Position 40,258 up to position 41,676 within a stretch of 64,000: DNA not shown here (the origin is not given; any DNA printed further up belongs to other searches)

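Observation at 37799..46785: Candidate undescribed oxidative/dehalogenating catabolic island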

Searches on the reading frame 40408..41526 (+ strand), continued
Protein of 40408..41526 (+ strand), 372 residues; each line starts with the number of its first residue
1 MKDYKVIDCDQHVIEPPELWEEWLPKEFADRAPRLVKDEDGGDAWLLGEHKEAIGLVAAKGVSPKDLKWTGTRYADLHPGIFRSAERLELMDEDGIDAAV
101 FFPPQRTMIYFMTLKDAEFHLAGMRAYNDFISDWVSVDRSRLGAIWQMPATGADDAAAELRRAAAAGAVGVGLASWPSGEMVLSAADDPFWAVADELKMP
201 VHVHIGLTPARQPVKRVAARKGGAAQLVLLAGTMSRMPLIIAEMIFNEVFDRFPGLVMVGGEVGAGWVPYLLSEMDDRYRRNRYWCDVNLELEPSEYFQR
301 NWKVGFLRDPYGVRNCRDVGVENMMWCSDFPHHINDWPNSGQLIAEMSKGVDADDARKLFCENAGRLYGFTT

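Call 39: search_solved_structures(query=window:40408-41523:+, max_evalue=1e-20, show_alignments=2)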
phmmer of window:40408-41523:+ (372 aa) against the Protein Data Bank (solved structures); distinct sequences matched with E-value up to 1e-20: 2.
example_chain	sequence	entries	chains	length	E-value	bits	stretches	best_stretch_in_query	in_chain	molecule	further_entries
6omp_A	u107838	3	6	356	3e-38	135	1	8-357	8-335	PtmU3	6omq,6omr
8uyr_A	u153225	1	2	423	4.6e-31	111.4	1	3-367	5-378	DitZ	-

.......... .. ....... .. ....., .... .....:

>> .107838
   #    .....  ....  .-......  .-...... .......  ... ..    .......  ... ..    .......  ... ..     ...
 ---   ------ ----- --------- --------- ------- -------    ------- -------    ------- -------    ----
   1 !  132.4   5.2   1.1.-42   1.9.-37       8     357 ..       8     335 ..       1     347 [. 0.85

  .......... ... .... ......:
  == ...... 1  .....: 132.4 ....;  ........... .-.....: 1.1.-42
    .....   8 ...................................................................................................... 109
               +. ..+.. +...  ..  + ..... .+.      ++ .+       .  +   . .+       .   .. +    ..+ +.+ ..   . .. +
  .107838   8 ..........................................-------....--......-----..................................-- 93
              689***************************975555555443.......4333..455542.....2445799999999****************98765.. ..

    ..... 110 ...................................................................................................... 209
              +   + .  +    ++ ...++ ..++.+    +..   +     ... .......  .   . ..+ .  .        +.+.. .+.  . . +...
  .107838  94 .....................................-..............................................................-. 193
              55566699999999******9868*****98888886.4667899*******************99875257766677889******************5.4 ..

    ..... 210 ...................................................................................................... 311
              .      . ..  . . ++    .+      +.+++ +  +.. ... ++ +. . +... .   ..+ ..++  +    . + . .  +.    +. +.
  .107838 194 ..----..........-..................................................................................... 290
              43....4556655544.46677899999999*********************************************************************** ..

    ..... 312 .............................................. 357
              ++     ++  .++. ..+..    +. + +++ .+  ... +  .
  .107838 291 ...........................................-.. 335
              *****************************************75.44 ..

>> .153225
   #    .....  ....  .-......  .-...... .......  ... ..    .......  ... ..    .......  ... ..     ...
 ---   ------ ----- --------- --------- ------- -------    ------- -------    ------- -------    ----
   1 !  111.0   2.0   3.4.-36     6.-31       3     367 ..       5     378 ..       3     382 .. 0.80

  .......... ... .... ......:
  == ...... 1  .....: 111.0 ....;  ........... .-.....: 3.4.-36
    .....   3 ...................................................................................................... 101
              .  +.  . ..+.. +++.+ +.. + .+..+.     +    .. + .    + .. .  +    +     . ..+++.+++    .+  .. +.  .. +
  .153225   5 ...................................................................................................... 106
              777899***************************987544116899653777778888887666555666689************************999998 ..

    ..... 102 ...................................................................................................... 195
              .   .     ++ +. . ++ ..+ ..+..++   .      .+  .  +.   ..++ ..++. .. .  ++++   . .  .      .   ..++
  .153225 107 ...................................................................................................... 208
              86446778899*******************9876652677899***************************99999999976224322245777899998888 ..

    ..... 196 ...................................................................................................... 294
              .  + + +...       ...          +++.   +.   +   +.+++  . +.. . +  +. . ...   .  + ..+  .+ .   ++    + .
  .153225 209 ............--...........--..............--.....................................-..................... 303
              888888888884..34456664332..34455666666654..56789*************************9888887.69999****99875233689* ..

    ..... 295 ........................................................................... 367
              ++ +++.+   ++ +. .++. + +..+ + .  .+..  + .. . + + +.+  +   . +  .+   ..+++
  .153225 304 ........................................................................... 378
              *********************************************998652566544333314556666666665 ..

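Call 47: search_protein_families(library=pfam, proteins=[L028:4985-6145:+, L028:6142-9219:+, L028:9409-9906:+, L028:9834-12242:+, L028:12265-13461:-, L022:6470-8050:-, L022:4106-6442:-, L022:11123-12481:-, L022:12632-13819:+, L022:13837-14964:-], max_evalue=0.0001)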
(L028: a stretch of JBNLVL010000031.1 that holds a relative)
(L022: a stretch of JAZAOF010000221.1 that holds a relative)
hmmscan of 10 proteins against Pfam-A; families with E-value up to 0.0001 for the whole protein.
L028:4985-6145:+ (386 aa): 3 families
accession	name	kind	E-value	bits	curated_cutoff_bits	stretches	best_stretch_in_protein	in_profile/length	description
PF13437.12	HlyD_3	-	1.6e-13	51.8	22.2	1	175-283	1-106/106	HlyD family secretion protein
PF16576.10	HlyD_D23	-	3.2e-11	43.4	30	1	68-245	22-179/214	Barrel-sandwich domain of CusB or HlyD membrane-fusion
PF13533.13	Biotin_lipoyl_2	-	1.8e-05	24.8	29.8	1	68-97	3-32/32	Biotin-lipoyl like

L028:6142-9219:+ (1025 aa): 3 families
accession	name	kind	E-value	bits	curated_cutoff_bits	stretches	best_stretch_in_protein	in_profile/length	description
PF00873.25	ACR_tran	-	4.7e-166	554.7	28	1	5-1017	3-1020/1021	AcrB/AcrD/AcrF family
PF03176.21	MMPL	-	1.5e-09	37.7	20.5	1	860-1017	142-302/333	MMPL family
PF02355.23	SecD_SecF_C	-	8.3e-07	29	20.5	1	873-1015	41-184/189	Protein export membrane protein SecD/SecF, C-terminal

L028:9409-9906:+ (165 aa): 0 families

L028:9834-12242:+ (802 aa): 0 families

L028:12265-13461:- (398 aa): 1 family
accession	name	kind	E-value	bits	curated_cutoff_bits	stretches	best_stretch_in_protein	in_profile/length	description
PF00487.30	FA_desaturase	-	3.3e-27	96.3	29.7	1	30-243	10-247/253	Fatty acid desaturase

L022:6470-8050:- (526 aa): 4 families
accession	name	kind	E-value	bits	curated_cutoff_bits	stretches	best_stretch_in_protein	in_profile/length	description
PF00072.30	Response_reg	-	2.1e-24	86.3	30.2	1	121-217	1-98/111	Response regulator receiver domain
PF25601.1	AAA_lid_14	-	1.2e-16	60.7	27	1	392-470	2-80/87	AAA+ ATPase lid domain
PF14532.12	Sigma54_activ_2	-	3.4e-11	44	25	1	252-390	2-138/138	Sigma-54 interaction domain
PF02954.25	HTH_8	-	1.8e-09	37.6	22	1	481-518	5-42/42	Bacterial regulatory protein, Fis family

L022:4106-6442:- (778 aa): 5 families
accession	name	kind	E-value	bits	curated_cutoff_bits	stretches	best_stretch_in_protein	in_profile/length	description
PF03176.21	MMPL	-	9e-36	123.9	20.5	2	474-758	13-306/333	MMPL family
PF02460.24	Patched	-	1.8e-17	64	23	2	241-359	30-146/156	Patched SSD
PF00873.25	ACR_tran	-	3.6e-13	48.6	28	1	595-751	330-486/1021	AcrB/AcrD/AcrF family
PF12349.14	Sterol-sensing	-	1.2e-11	45.2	22.3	2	624-745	6-127/153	Sterol-sensing domain of SREBP cleavage-activation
PF02355.23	SecD_SecF_C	-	1.6e-08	34.7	20.5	1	608-752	37-184/189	Protein export membrane protein SecD/SecF, C-terminal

L022:11123-12481:- (452 aa): 2 families
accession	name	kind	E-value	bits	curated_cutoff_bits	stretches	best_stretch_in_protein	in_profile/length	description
PF00208.27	ELFV_dehydrog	-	1.3e-85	287.4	23.4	1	206-450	1-241/241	Glutamate/Leucine/Phenylalanine/Valine dehydrogenase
PF02812.23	ELFV_dehydrog_N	-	6.1e-52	175.2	25.3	1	61-188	1-128/129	Glu/Leu/Phe/Val dehydrogenase, dimerisation domain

L022:12632-13819:+ (395 aa): 1 family
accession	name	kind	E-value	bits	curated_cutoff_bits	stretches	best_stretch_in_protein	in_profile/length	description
PF06742.16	DUF1214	-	4.9e-09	37.1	25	0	324-376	57-111/112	Protein of unknown function (DUF1214)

L022:13837-14964:- (375 aa): 3 families
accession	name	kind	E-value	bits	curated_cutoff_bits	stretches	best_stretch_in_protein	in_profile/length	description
PF03060.21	NMO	-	8.5e-46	157.3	28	1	11-361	10-331/331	Nitronate monooxygenase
PF01070.24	FMN_dh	-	7.3e-09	35.6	24.9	1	177-254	229-307/350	FMN-dependent dehydrogenase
PF00478.31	IMPDH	-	2.5e-05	23.9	25.6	0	221-266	208-253/345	IMP dehydrogenase / GMP reductase domain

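Call 59: find_related_loci(query=window:40408-41523:+, collection=metagenome_contigs, flank=7000)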
Query window:40408-41523:+ (372 aa) in metagenome_contigs; peptide patterns used: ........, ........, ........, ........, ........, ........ (x = any residue, [..] = any of these).
84 stretches matched a pattern; 45 encode a relative of the query (tblastn E <= 1e-3); 44 distinct loci.
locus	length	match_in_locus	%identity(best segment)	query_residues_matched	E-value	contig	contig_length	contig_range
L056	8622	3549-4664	90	1-372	0e+0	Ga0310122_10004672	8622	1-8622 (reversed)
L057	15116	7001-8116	93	1-372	0e+0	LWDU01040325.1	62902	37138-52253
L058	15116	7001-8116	92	1-372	0e+0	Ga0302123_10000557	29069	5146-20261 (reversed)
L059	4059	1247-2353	74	3-371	0e+0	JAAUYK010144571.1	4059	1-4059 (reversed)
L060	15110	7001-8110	71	1-370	0e+0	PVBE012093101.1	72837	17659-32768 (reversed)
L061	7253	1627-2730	73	3-370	0e+0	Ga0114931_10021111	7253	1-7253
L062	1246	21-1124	70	4-370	0e+0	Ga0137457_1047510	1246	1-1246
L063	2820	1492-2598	70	3-370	0e+0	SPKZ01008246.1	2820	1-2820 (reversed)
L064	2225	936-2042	70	3-370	0e+0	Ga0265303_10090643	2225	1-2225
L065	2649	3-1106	71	6-372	0e+0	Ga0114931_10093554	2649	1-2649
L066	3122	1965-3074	68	3-371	0e+0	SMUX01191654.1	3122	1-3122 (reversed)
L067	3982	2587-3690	69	3-370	0e+0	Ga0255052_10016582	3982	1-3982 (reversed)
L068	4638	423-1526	70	3-370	0e+0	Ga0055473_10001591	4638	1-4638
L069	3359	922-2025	71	3-370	0e+0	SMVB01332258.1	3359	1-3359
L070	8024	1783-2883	68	4-370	6e-179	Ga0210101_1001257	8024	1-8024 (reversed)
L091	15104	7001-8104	70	3-370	4e-178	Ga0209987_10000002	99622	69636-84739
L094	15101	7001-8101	66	4-370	1e-174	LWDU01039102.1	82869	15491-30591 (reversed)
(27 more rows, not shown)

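Call 94: search_protein_families(library=pfam, proteins=[L091:1-1605:+, L091:1610-3202:-, L091:3285-4592:-, L091:4832-6028:+, L091:12273-13430:+, L091:13496-14848:-, L094:12214-13308:+, L094:13807-14991:+, L094:353-1162:+, L094:1159-2640:+], max_evalue=0.0001)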
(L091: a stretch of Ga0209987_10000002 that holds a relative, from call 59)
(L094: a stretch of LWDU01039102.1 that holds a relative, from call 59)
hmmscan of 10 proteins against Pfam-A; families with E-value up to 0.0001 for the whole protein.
L091:1-1605:+ (534 aa): 1 family
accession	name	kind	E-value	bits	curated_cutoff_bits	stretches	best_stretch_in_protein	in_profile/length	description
PF18313.7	TLP1_add_C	-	1.1e-06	28.9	26.1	1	448-526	2-82/83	Thiolase-like protein type 1 additional C-terminal domain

L091:1610-3202:- (530 aa): 2 families
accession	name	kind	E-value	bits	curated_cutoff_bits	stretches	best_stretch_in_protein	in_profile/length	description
PF00501.34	AMP-binding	-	4.4e-51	174.3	29.9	1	13-376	5-377/384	AMP-binding enzyme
PF13193.12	AMP-binding_C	-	2.8e-13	51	24.5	1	437-509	1-73/76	AMP-binding enzyme C-terminal domain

L091:3285-4592:- (435 aa): 1 family
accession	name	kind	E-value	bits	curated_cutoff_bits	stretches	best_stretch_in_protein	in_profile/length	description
PF04909.20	Amidohydro_2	-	5.5e-26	92.4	26.4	1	68-372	11-287/289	Amidohydrolase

L091:4832-6028:+ (398 aa): 1 family
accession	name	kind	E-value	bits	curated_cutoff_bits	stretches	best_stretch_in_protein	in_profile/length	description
PF00067.27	p450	-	3.6e-29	102.3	22.8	1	155-360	191-426/462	Cytochrome P450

L091:12273-13430:+ (385 aa): 1 family
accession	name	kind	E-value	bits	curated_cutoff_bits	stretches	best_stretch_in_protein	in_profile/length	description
PF00487.30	FA_desaturase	-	4.2e-30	105.8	29.7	1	101-363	5-244/253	Fatty acid desaturase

L091:13496-14848:- (450 aa): 3 families
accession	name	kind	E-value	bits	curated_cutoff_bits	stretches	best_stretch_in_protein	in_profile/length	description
PF01769.21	MgtE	-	1.7e-29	103.1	27.6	1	318-441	1-125/125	Divalent cation transporter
PF03448.22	MgtE_N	-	3.4e-19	69.7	25.9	1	30-131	1-101/102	MgtE intracellular N domain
PF00571.33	CBS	-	2.8e-17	63.2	24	2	198-253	1-56/57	CBS domain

L094:12214-13308:+ (364 aa): 6 families
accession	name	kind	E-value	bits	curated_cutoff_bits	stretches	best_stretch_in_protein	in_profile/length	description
PF01370.27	Epimerase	-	1.5e-14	54.4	20.9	1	6-170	1-156/240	NAD dependent epimerase/dehydratase family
PF01073.25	3Beta_HSD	-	2.3e-09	37.1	22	1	8-170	2-160/280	3-beta hydroxysteroid dehydrogenase/isomerase family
PF02719.21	Polysacc_synt_2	-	4.5e-08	33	20.2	1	6-112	1-116/293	Polysaccharide biosynthesis protein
PF13460.12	NAD_binding_10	-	1.7e-07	31.7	27.2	1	10-173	1-137/184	NAD(P)H-binding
PF16363.11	GDP_Man_Dehyd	-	9.7e-06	25.7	27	1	7-168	1-165/332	GDP-mannose 4,6 dehydratase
PF07993.18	NAD_binding_4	-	6.4e-05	22.7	20.1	0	8-171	1-192/258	Male sterility protein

L094:13807-14991:+ (394 aa): 1 family
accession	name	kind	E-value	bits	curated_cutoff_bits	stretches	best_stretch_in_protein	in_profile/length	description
PF22691.2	Thiolase_C_1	-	4.4e-44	150.1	28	1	259-390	8-142/144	Thiolase C-terminal domain-like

L094:353-1162:+ (269 aa): 2 families
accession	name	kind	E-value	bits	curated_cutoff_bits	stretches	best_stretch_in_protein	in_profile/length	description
PF00378.25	ECH_1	-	6e-54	183.5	27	1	10-268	4-250/251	Enoyl-CoA hydratase/isomerase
PF16113.10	ECH_2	-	7.2e-27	95.2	27.2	1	14-199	3-179/335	Enoyl-CoA hydratase/isomerase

L094:1159-2640:+ (493 aa): 0 families

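Call 95: search_protein_representatives(protein=window:40408-41523:+)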
Query: 372 residues. Proteins with E-value up to 0.001 (for the whole library): 9306; up to 1e-10: 3081; up to 1e-30: 415. The best 150 are listed.
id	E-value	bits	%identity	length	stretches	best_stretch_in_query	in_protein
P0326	8.5e-100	350.9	48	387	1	5-369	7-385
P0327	2.7e-83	296.5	42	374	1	2-371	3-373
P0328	2.9e-76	273.4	42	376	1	2-370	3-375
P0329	5.2e-75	269.3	39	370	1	6-368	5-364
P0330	1.7e-74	267.5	41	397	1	5-370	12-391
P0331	2.6e-74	266.9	47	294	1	91-370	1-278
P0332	1.6e-69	251.2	38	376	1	2-369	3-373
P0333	4.0e-67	243.3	36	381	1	3-370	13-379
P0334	8.8e-67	242.2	36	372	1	1-369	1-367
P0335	1.1e-66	241.9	38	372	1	1-370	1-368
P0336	4.1e-66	240.0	37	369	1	5-369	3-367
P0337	4.5e-65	236.5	39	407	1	5-370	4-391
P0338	3.0e-62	227.3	36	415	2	7-231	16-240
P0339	4.0e-62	226.8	37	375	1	2-370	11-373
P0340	7.5e-62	225.9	46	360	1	2-222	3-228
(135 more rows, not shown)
